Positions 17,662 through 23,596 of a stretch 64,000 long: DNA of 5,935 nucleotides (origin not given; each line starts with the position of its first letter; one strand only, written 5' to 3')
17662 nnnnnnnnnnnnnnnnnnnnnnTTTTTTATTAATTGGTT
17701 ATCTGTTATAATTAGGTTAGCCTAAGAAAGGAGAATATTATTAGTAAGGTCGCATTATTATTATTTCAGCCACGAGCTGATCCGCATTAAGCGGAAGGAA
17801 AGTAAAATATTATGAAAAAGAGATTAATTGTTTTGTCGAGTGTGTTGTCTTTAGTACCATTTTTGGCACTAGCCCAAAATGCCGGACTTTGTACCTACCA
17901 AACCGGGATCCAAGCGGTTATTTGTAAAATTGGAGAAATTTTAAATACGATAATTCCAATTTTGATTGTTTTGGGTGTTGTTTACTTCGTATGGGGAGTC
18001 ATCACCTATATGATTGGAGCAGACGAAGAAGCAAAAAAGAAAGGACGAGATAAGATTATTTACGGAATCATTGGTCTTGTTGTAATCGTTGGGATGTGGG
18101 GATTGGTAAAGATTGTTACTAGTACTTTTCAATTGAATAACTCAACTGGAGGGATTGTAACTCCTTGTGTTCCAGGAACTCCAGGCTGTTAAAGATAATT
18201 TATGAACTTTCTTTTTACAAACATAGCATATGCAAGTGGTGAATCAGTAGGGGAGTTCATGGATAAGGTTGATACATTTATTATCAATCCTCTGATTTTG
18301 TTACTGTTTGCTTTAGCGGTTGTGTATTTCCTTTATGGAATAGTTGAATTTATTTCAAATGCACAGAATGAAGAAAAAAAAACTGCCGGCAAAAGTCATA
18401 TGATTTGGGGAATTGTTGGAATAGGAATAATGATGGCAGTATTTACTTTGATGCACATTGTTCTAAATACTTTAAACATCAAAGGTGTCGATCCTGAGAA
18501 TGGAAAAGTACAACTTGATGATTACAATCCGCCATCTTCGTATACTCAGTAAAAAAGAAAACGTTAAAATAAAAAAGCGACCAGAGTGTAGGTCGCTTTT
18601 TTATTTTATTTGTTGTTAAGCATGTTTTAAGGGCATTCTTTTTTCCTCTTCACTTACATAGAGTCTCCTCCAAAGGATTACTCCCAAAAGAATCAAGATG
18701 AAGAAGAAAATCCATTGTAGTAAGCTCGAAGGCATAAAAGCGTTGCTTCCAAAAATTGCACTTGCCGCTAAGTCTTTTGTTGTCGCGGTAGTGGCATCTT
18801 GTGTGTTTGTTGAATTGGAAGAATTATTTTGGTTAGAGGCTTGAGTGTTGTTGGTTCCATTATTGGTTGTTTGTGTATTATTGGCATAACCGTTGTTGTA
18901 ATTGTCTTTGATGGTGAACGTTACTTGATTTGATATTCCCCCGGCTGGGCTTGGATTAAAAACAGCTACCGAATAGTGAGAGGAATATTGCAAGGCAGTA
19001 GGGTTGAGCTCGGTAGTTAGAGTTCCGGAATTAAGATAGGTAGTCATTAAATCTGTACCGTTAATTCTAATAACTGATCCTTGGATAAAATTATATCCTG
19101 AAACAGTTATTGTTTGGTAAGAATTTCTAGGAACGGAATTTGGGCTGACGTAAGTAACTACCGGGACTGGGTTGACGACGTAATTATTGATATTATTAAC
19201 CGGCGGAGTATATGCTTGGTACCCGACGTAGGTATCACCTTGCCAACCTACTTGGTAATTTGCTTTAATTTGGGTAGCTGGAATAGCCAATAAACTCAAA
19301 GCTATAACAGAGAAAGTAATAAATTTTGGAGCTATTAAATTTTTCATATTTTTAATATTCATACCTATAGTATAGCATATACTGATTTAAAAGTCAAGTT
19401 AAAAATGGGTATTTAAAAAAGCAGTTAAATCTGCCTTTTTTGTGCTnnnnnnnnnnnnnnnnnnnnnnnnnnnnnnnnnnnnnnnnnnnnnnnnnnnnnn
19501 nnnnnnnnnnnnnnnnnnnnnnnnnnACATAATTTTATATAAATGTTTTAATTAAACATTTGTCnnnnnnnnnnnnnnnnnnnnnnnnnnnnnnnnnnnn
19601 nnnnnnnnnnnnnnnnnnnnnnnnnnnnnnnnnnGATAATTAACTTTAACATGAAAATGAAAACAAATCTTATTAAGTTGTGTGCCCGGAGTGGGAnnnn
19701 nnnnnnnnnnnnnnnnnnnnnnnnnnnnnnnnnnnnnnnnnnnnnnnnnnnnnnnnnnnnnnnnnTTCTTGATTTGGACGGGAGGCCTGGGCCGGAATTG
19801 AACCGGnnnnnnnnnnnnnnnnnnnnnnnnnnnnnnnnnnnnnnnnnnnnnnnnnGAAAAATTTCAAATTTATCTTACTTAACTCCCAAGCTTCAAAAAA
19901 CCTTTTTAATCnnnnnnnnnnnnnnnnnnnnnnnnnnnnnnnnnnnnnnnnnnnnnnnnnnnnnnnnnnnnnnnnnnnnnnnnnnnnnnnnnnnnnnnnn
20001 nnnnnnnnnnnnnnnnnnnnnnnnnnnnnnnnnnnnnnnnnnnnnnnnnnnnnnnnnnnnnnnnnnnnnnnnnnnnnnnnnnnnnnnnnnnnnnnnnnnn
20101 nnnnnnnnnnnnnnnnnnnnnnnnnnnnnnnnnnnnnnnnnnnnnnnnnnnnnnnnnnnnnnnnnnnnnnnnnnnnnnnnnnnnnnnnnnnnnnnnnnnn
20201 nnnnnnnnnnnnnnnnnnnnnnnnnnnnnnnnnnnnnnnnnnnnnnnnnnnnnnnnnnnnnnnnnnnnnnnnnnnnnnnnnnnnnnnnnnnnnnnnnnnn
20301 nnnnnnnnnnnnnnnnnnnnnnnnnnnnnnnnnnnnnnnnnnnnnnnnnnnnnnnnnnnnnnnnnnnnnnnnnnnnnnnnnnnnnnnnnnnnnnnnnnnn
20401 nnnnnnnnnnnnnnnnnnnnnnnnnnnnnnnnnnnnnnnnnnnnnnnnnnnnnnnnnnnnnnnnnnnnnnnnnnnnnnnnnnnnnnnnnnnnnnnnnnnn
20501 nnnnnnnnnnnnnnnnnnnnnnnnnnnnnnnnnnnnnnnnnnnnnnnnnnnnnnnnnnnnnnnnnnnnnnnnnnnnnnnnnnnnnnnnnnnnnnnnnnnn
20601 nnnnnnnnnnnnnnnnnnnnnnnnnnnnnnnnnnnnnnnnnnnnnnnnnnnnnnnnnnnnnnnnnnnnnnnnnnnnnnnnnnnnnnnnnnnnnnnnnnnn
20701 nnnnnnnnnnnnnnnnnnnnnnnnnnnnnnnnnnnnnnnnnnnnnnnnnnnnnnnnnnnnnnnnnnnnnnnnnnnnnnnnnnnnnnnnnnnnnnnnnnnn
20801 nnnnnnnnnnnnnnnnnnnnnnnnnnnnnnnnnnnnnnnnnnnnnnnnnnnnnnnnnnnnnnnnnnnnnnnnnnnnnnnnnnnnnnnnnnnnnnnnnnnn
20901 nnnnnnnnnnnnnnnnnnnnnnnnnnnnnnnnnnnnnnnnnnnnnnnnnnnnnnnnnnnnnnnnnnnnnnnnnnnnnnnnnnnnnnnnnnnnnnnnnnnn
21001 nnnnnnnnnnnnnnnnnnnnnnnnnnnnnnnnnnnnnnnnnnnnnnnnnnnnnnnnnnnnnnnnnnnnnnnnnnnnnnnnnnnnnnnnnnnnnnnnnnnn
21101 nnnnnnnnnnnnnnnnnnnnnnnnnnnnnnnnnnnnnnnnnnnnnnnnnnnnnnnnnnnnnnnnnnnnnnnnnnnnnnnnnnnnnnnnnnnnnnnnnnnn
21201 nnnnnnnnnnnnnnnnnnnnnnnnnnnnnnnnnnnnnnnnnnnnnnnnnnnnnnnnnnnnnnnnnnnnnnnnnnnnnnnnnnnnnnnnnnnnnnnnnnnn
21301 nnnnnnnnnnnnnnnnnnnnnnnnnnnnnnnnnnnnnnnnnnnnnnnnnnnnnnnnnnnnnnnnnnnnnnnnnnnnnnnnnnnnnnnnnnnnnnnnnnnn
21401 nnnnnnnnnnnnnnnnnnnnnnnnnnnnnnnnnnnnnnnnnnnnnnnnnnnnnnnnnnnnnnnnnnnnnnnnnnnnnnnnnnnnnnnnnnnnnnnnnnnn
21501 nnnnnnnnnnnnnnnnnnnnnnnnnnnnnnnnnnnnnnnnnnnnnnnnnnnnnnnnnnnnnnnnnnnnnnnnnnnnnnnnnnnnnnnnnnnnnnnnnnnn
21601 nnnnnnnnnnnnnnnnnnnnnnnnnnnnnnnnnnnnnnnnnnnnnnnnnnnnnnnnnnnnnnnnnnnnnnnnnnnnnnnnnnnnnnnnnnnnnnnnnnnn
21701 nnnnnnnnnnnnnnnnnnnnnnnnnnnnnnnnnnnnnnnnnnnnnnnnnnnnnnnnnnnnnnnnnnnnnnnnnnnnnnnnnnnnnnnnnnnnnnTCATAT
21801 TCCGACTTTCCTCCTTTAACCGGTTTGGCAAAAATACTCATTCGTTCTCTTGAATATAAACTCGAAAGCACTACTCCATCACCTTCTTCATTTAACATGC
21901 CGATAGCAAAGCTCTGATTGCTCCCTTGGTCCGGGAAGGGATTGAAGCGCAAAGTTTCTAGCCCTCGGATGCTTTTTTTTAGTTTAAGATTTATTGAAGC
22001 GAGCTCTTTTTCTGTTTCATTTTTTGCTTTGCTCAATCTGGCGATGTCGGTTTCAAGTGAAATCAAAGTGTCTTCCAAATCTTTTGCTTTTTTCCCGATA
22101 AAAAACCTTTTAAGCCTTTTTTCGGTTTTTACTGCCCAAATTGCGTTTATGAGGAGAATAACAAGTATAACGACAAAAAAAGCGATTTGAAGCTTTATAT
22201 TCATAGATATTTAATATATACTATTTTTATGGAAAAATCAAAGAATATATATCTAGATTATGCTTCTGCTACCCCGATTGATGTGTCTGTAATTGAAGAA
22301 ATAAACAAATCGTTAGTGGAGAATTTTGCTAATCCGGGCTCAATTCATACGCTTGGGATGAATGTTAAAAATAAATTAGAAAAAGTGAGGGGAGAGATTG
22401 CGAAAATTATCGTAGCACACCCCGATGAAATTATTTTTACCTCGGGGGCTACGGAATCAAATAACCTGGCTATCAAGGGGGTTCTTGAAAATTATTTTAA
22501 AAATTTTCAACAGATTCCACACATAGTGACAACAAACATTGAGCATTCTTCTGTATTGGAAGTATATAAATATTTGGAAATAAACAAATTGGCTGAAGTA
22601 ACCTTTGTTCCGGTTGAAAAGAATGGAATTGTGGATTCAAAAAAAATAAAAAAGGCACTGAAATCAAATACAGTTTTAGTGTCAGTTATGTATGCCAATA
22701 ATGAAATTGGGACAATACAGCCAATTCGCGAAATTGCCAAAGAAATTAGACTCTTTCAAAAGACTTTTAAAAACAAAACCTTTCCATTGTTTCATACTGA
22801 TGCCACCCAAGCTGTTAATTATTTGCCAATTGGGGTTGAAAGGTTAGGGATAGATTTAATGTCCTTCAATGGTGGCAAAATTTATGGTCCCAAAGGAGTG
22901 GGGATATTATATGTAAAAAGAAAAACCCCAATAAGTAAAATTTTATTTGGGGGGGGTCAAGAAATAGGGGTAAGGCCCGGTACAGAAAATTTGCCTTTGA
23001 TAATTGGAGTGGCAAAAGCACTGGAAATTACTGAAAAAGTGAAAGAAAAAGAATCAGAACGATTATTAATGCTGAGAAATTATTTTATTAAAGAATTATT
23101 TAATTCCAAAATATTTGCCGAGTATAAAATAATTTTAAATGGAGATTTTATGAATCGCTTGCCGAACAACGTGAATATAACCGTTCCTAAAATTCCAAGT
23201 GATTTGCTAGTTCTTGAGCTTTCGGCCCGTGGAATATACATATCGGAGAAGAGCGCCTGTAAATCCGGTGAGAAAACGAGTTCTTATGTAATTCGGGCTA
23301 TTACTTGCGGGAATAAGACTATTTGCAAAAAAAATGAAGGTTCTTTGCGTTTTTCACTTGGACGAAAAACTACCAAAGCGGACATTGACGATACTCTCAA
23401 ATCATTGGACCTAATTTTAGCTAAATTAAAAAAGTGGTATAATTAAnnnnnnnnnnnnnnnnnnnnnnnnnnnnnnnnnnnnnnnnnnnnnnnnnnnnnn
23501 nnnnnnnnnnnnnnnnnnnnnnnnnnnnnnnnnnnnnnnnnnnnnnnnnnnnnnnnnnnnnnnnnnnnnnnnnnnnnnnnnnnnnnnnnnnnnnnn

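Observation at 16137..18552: Tandem array of five paralogous VirB2/TrbC-like pilin-type genes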

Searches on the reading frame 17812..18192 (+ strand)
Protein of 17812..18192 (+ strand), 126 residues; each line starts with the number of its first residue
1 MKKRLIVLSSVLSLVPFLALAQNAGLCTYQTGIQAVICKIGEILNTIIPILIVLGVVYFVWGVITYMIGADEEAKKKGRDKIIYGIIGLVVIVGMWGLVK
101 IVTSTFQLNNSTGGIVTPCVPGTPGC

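Call 3: search_protein_families(library=pfam, proteins=[window:17812-18192:+], max_evalue=1)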
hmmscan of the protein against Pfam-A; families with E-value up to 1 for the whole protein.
window:17812-18192:+ (126 aa): 7 families
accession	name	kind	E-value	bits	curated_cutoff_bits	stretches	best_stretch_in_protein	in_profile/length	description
PF18895.5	T4SS_pilin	-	1.1e-08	35.4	26.6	1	40-102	9-71/71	Type IV secretion system pilin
PF04956.18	TrbC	-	3.1e-05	24.5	27.9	1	3-94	12-90/98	TrbC/VIRB2 pilin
PF07950.16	MCP1_TM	-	0.029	15.5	22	1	49-103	45-101/105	MDM10-complementing protein 1, transmembrane domain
PF01741.23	MscL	-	0.044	14.6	27.4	1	29-73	60-100/123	Large-conductance mechanosensitive channel, MscL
PF11239.13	DUF3040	-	0.14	12.8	24.7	1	50-95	43-81/84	Protein of unknown function (DUF3040)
PF15879.10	MWFE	-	0.23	12.2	27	0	86-107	5-26/55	NADH-ubiquinone oxidoreductase MWFE subunit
PF12725.13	DUF3810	-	0.48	10.2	28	1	40-101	24-84/311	Protein of unknown function (DUF3810)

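Call 4: search_protein_families(library=ncbifam, proteins=[window:17812-18192:+], max_evalue=1)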
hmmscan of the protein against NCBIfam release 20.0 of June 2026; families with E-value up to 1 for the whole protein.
window:17812-18192:+ (126 aa): 8 families
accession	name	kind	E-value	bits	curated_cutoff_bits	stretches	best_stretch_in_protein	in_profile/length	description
NF045849.1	ICE_MMCAP2_0565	equivalog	2.2e-09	36.9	40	1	35-105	8-79/80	Mbov_0395 family pilin-like conjugal transfer protein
NF045890.1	conj_pls20_p028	equivalog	7.5e-05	21.7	150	1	8-111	43-129/377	pLS20_p028 family conjugation system transmembrane protein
NF001842.0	PRK00567.1-3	equivalog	0.0084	16.1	146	1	21-78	49-107/147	large-conductance mechanosensitive channel protein MscL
NF033883.1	conj_TraQ_IncI1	equivalog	0.039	13.8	80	1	39-102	9-74/175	conjugal transfer protein TraQ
TIGR03813.2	Gln_GABA_anti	equivalog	0.076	12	650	1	29-65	141-179/479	glutamine/gamma-aminobutyrate antiporter GadC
NF041742.1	WGxxGxxG_fam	subfamily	0.11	13.1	35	1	1-99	1-67/69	WGxxGxxG family protein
NF041554.1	SA1362_fam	subfamily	0.57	10.4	42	0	40-61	24-45/70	SA1362 family protein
NF058603.1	SCO2097_fam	equivalog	0.62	10.4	110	1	52-95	42-78/129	SCO2097 family morphological protein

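Call 83: search_protein_families(library=phrogs, proteins=[window:17812-18192:+], max_evalue=0.01)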
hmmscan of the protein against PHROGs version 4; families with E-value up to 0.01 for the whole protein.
window:17812-18192:+ (126 aa): 0 families

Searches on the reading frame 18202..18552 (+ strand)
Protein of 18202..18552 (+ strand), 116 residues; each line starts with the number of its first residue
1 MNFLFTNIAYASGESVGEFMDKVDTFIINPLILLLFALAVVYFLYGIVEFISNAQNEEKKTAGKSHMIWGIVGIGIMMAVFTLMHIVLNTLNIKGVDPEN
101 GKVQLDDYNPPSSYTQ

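Call 3: search_protein_families(library=pfam, proteins=[window:18202-18552:+], max_evalue=1)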
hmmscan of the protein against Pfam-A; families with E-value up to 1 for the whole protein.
window:18202-18552:+ (116 aa): 15 families
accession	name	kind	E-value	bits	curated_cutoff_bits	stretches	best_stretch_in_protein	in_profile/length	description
PF18895.5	T4SS_pilin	-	3e-08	34.1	26.6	1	29-84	14-68/71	Type IV secretion system pilin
PF07672.19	MFS_Mycoplasma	-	0.0046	16.9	24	1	16-84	58-129/297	Mycoplasma MFS transporter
PF14965.11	BRI3BP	-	0.0091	16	27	0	32-58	131-157/179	Negative regulator of p53/TP53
PF13520.12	AA_permease_2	-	0.016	14.6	27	1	30-89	188-246/427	Amino acid permease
PF00902.23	TatC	-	0.019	15.2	25.1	1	33-92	65-126/208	Sec-independent protein translocase protein (TatC)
PF06570.16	DUF1129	-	0.027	14.5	29.1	1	33-93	117-177/207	Protein of unknown function (DUF1129)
PF10101.14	DUF2339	-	0.036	13.3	33.6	1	8-85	498-564/659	Predicted membrane protein (DUF2339)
PF04956.18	TrbC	-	0.041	14.5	27.9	1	3-77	22-88/98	TrbC/VIRB2 pilin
PF05805.17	L6_membrane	-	0.05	13.6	30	1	33-88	12-70/191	L6 membrane protein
PF15879.10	MWFE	-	0.07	13.9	27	0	72-92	6-26/55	NADH-ubiquinone oxidoreductase MWFE subunit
PF01534.23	Frizzled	-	0.074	12.7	22.3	1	21-89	177-248/322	Frizzled/Smoothened family membrane region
PF01529.25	DHHC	-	0.1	13.1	28.7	1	32-89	54-120/133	DHHC palmitoyltransferase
PF05987.18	DUF898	-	0.13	11.8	28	1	18-84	176-237/336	Bacterial protein of unknown function (DUF898)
PF03994.20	DUF350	-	0.19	12.2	26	1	37-92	47-102/133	Domain of Unknown Function (DUF350)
PF00335.26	Tetraspanin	-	0.28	11.3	32.1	1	26-84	6-63/225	Tetraspanin family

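Call 4: search_protein_families(library=ncbifam, proteins=[window:18202-18552:+], max_evalue=1)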
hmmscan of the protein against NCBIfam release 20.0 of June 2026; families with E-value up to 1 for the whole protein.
window:18202-18552:+ (116 aa): 12 families
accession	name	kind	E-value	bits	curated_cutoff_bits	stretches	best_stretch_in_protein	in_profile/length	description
NF045849.1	ICE_MMCAP2_0565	equivalog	8.3e-08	31.8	40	1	29-90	18-79/80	Mbov_0395 family pilin-like conjugal transfer protein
NF033571.0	motil_scm1_spiro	equivalog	0.0069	15.2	150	1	23-89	92-158/401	motility-associated protein Scm1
NF033218.1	anchor_AmaP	equivalog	0.012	15.4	55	1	20-88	1-71/166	alkaline shock response membrane anchor protein AmaP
NF033860.0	Wzy_O6_O28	subfamily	0.014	14.3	75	1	1-87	13-94/385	oligosaccharide repeat unit polymerase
NF004428.0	PRK05771.2-1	equivalog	0.014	13.5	766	1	27-87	481-545/680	V-type ATP synthase subunit I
TIGR03943.1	TIGR03943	equivalog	0.024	14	88.8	1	21-81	3-71/221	TIGR03943 family putative permease subunit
TIGR02210.1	rodA_shape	equivalog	0.033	13.3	336.7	1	34-88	3-57/357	rod shape-determining protein RodA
NF038300.1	EPS_HpsL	equivalog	0.054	12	640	1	27-88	144-206/534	hormogonium polysaccharide biosynthesis protein HpsL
NF042915.1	MAB_1171c_fam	subfamily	0.074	12.1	100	1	28-85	60-116/362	MAB_1171c family putative transporter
NF038018.1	qmoC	equivalog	0.18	11.2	300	1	25-72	151-198/360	quinone-interacting membrane-bound oxidoreductase complex subunit QmoC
NF033883.1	conj_TraQ_IncI1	equivalog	0.24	11.3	80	1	28-88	14-74/175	conjugal transfer protein TraQ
TIGR02908.1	CoxD_Bacillus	equivalog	0.29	11.1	117.85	1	19-86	47-107/110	cytochrome c oxidase subunit IVB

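Call 83: search_protein_families(library=phrogs, proteins=[window:18202-18552:+], max_evalue=0.01)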
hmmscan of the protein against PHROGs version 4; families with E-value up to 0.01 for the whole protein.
window:18202-18552:+ (116 aa): 0 families

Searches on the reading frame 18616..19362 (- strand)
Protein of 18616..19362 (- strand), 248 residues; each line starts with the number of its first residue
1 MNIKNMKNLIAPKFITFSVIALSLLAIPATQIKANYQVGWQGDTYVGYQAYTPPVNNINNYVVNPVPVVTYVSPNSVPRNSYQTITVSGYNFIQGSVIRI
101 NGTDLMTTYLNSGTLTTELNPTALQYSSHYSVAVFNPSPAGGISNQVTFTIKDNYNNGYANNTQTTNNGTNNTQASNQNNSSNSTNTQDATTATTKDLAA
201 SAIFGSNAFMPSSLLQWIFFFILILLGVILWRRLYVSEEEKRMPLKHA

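Call 3: search_protein_families(library=pfam, proteins=[window:18616-19362:-], max_evalue=1)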
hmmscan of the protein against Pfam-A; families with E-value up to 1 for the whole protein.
window:18616-19362:- (248 aa): 6 families
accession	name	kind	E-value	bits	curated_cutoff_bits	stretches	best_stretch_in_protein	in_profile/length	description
PF01833.30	TIG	-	4.6e-07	30.2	20.9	1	67-151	1-84/84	IPT/TIG domain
PF11877.13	DUF3397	-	0.03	15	25.9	1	198-238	41-81/112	Protein of unknown function (DUF3397)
PF16944.10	KCH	-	0.093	12.8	27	1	175-239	172-233/251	Fungal potassium channel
PF09323.15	DUF1980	-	0.11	13.4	25.9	0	5-29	21-45/110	DUF1980 N-terminal domain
PF14972.11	Mito_morph_reg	-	0.15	12.2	27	1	11-90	72-151/159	Mitochondrial morphogenesis regulator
PF05841.16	Apc15p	-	0.33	12.2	25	1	157-213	19-75/129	Apc15p protein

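Call 4: search_protein_families(library=ncbifam, proteins=[window:18616-19362:-], max_evalue=1)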
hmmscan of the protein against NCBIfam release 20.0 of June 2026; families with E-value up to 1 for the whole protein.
window:18616-19362:- (248 aa): 1 family
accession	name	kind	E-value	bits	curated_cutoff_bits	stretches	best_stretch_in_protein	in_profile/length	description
NF058597.1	CoaZ_rpt_PGGG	domain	2.3e-22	78.8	30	1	65-151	1-88/88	choice-of-anchor Z repeating domain-containing protein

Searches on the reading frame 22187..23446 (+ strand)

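Call 7: search_protein_families(library=pfam, proteins=[window:22187-23446:+], max_evalue=0.001)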
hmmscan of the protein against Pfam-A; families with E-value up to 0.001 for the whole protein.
window:22187-23446:+ (419 aa): 1 family
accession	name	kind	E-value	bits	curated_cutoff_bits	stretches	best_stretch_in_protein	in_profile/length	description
PF00266.25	Aminotran_5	-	1.3e-61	209.1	21.5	1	21-401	1-369/371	Aminotransferase class-V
